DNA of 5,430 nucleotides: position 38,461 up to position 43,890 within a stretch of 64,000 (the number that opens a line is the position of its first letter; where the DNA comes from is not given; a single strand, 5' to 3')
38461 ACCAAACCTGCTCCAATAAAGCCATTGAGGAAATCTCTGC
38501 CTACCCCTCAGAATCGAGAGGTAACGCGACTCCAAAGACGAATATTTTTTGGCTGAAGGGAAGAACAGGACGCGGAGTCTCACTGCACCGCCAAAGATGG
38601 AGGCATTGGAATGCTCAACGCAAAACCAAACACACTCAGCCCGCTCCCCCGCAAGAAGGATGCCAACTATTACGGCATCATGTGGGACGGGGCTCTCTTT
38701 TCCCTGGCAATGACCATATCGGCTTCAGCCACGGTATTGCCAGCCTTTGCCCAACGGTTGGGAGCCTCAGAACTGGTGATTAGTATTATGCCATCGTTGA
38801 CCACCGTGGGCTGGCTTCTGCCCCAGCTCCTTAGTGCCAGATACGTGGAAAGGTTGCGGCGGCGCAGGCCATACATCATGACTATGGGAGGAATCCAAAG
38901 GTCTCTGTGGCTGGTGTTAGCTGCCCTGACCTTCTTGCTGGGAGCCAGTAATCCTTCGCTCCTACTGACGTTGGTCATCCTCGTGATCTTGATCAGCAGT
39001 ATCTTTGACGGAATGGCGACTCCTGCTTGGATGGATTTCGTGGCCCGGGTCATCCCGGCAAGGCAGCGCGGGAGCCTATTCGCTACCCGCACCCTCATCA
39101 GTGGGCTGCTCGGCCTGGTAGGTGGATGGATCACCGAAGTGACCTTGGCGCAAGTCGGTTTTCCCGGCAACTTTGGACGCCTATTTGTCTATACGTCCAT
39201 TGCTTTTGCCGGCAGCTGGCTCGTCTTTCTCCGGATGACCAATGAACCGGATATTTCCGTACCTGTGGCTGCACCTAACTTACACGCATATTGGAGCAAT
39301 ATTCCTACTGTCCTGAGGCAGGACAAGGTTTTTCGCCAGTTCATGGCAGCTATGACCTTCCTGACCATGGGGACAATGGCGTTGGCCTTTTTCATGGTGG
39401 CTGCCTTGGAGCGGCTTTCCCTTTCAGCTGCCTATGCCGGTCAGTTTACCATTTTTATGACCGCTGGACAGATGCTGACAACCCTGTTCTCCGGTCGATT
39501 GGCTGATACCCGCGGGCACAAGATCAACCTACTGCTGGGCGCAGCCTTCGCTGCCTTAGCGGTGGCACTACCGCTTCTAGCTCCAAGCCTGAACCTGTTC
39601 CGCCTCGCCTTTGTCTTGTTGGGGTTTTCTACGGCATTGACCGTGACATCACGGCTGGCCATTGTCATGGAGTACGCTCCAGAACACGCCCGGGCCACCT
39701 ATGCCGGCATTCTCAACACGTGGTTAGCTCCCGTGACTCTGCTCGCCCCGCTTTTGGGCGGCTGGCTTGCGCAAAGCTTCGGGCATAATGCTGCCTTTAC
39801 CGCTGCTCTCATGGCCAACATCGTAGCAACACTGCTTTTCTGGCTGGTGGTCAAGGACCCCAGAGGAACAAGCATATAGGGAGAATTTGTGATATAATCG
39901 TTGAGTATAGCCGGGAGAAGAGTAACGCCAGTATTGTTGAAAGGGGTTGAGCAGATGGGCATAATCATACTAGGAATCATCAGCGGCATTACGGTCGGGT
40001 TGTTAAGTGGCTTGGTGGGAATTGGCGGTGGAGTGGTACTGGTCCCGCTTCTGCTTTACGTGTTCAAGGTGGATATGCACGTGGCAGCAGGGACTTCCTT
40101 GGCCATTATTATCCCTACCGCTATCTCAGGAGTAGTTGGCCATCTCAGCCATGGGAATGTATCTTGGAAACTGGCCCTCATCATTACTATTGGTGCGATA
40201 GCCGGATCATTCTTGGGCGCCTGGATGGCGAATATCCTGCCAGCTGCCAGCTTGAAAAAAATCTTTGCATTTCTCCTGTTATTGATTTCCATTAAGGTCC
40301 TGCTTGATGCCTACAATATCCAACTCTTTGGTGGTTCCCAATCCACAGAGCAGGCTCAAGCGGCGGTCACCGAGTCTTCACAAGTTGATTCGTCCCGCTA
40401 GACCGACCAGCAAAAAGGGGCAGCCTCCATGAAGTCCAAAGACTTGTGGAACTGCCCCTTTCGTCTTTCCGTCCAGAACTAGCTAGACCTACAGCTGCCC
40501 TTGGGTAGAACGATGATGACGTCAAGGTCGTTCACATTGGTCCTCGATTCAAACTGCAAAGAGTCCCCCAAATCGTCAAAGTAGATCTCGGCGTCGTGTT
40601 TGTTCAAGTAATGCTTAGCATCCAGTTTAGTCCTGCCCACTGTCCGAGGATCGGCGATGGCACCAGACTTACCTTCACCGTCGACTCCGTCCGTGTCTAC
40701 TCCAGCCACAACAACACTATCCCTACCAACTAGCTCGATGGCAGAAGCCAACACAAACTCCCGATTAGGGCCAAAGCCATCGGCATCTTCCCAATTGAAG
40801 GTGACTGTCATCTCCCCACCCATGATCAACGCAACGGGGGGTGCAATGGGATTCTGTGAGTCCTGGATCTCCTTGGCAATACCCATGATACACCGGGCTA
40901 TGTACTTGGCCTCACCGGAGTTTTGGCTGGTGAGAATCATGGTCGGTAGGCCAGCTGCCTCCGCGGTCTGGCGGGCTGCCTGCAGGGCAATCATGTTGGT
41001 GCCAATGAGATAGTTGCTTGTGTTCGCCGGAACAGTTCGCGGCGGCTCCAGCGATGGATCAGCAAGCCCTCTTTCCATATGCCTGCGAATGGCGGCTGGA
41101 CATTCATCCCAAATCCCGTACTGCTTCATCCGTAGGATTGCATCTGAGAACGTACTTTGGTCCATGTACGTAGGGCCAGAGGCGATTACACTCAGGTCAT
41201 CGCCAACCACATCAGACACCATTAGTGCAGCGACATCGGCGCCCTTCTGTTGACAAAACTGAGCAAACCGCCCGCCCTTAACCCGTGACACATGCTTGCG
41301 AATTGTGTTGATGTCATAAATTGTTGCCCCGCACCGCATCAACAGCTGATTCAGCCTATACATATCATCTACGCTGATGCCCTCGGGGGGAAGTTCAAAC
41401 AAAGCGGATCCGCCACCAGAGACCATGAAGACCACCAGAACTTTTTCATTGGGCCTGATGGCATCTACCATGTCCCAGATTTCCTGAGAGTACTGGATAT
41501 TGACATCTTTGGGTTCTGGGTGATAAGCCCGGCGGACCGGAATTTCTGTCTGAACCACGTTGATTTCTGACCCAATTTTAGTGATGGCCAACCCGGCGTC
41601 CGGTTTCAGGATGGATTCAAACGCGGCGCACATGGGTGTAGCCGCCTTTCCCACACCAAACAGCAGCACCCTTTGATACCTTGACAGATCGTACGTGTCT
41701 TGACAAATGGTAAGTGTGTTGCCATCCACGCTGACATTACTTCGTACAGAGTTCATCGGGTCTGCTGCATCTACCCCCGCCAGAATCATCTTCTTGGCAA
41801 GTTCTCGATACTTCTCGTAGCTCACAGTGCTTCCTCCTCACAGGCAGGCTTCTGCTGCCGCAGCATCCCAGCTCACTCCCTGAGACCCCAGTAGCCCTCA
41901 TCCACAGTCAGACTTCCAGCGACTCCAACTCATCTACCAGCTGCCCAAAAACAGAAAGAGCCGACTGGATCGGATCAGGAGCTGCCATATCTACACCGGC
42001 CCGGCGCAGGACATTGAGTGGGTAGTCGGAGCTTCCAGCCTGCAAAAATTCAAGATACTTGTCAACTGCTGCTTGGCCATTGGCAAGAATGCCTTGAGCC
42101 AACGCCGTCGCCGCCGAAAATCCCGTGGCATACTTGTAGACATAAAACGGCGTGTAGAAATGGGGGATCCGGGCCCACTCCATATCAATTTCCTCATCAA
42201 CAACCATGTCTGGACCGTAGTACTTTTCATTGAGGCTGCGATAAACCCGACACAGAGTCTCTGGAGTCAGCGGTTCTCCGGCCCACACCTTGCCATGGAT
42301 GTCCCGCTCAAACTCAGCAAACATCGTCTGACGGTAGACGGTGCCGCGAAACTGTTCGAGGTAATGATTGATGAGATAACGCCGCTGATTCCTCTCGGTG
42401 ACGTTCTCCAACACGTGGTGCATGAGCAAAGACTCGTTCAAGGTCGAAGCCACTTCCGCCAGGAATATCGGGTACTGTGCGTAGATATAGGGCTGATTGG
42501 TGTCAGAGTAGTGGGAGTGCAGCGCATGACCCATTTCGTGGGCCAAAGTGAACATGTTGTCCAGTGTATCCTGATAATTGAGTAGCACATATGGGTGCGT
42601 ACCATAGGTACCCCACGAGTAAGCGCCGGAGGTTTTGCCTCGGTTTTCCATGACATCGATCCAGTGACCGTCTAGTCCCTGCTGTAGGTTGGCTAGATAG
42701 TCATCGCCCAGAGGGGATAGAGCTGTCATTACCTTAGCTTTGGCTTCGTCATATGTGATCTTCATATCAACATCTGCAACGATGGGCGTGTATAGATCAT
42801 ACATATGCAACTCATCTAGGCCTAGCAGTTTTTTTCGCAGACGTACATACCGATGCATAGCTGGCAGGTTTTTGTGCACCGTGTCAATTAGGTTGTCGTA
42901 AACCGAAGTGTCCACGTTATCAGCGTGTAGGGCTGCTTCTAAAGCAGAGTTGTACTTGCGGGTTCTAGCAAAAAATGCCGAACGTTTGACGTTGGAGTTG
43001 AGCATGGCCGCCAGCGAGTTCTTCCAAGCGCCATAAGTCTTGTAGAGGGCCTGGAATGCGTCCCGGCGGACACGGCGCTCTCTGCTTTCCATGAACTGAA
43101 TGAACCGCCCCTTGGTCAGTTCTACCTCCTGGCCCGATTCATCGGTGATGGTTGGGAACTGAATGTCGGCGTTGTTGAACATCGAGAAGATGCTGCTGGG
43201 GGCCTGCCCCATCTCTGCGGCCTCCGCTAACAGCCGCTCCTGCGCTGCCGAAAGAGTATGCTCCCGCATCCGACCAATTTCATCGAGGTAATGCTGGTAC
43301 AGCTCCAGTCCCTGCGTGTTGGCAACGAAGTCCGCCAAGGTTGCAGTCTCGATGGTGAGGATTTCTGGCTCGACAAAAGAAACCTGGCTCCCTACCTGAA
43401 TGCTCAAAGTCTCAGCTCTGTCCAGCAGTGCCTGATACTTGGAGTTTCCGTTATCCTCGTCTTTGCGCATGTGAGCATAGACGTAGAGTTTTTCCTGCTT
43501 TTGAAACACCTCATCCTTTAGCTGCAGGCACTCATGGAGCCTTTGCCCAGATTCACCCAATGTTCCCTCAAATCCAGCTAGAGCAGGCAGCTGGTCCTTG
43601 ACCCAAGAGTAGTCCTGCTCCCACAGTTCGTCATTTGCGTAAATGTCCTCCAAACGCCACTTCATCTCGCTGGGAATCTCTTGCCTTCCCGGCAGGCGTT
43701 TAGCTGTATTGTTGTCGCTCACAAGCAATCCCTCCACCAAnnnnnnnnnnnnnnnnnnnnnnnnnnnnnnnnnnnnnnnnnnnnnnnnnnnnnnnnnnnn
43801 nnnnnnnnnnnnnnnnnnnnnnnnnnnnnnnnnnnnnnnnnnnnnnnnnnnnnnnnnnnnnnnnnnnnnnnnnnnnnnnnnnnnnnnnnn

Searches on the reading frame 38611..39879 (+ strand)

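Call 22: search_protein_families(library=pfam, proteins=[window:38611-39879:+], max_evalue=0.001)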
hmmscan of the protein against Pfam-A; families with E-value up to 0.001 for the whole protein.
window:38611-39879:+ (422 aa): 1 family
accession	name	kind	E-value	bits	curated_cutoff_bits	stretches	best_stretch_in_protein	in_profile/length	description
PF07690.21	MFS_1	-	6.3e-41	140.9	33.4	2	28-371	4-338/347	Major Facilitator Superfamily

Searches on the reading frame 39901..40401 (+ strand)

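Call 23: search_protein_families(library=pfam, proteins=[window:39901-40401:+], max_evalue=0.001)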
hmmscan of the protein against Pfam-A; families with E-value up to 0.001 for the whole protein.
window:39901-40401:+ (166 aa): 1 family
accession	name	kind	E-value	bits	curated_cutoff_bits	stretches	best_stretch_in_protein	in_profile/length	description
PF01925.25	TauE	-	2.7e-30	106.2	32.6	1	26-134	2-108/237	Sulfite exporter TauE/SafE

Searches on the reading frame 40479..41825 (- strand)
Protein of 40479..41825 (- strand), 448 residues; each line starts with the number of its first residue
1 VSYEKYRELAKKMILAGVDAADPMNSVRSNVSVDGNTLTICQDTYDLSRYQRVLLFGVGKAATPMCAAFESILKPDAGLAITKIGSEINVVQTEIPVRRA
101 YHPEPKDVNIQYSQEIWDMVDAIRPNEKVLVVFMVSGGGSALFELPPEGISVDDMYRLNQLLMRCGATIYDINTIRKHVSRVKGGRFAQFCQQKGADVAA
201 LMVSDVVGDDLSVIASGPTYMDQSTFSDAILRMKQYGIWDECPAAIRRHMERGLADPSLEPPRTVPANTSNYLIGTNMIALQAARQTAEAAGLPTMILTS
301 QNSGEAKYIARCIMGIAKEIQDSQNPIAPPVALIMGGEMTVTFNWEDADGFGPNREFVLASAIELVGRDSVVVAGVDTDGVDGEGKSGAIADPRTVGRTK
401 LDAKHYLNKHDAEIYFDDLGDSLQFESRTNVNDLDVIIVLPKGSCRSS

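Call 23: search_protein_families(library=pfam, proteins=[window:40479-41825:-], max_evalue=0.001)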
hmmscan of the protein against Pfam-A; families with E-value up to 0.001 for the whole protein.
window:40479-41825:- (448 aa): 2 families
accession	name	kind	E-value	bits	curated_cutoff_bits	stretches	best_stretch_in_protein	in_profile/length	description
PF13660.11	DUF4147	-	3.4e-69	233.3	23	1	10-251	2-234/234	Domain of unknown function (DUF4147)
PF05161.18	MOFRL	-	1.3e-16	61.2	28.3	1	331-433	1-106/106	MOFRL family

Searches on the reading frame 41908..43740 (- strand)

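Call 23: search_protein_families(library=pfam, proteins=[window:41908-43740:-], max_evalue=0.001)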
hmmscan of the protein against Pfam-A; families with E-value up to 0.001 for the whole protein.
window:41908-43740:- (610 aa): 3 families
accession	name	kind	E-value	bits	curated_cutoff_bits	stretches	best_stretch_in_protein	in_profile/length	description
PF01432.26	Peptidase_M3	-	3.2e-80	271.1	27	1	216-595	2-455/457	Peptidase family M3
PF08439.15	Peptidase_M3_N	-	6.8e-24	84.3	25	1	126-195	1-70/70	Oligopeptidase F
PF06114.19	Peptidase_M78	-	0.00047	20.4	22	1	368-419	14-66/123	IrrE N-terminal-like domain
